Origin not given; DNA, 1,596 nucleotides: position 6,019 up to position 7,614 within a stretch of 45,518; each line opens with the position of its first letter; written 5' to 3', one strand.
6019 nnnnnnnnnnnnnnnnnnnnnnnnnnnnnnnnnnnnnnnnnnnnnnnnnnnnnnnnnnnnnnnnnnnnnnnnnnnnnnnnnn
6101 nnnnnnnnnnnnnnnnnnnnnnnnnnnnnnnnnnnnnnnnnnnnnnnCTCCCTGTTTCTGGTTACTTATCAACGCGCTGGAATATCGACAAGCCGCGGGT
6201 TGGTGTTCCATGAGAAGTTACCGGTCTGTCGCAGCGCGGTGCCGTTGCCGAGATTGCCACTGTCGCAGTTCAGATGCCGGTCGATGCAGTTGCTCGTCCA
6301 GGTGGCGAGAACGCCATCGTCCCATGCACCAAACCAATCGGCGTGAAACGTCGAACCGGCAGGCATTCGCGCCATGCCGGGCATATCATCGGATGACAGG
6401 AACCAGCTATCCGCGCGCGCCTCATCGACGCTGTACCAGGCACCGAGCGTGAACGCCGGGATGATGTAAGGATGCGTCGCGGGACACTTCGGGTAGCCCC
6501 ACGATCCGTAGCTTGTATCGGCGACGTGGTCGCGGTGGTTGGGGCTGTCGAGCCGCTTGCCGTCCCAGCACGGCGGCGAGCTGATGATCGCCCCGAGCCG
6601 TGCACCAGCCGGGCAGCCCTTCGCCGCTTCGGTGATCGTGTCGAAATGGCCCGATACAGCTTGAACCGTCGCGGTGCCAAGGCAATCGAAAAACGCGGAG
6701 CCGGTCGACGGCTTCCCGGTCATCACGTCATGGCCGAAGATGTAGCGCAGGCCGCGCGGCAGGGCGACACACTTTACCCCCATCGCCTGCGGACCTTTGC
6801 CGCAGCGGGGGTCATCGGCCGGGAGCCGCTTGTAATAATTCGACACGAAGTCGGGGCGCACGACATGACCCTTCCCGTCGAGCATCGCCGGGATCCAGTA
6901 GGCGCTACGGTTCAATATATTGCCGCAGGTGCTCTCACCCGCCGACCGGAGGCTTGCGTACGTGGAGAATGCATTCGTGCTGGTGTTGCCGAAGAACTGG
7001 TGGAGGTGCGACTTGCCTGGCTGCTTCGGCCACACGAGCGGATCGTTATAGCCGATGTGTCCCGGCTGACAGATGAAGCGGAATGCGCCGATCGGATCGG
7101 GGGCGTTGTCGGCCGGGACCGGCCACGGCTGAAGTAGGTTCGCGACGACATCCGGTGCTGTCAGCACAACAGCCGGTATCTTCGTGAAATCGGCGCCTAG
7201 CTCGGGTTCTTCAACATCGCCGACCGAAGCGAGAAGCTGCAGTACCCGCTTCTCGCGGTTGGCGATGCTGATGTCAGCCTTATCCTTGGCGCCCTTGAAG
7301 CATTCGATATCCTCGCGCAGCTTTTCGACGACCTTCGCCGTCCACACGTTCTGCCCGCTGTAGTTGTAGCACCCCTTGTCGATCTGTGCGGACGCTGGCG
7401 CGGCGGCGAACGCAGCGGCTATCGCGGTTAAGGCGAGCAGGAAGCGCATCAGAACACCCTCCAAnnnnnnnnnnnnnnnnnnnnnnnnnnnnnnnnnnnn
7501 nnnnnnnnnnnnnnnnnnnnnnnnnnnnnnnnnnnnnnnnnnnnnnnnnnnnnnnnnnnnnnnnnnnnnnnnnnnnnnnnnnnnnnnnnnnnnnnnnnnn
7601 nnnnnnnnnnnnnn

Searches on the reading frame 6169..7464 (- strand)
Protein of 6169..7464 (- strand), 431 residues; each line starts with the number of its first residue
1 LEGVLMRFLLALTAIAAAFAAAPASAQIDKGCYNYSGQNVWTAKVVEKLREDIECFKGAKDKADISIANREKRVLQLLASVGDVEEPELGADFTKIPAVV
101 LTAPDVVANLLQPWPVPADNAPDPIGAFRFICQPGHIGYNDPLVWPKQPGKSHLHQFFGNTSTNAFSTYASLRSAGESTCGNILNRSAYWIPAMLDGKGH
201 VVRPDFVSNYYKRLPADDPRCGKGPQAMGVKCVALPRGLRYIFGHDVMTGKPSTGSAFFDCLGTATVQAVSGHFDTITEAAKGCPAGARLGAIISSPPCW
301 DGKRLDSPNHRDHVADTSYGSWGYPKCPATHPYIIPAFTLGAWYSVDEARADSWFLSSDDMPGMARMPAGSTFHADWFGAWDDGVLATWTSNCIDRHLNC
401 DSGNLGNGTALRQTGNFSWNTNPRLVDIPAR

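Call 102: search_protein_families(library=pfam, proteins=[window:6169-7464:-], max_evalue=0.001)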
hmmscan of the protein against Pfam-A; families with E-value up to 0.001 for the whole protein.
window:6169-7464:- (431 aa): 1 family
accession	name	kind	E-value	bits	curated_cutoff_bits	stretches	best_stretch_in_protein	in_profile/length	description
PF09362.15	DUF1996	-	2.4e-32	113.3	27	1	141-381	1-237/237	Domain of unknown function (DUF1996)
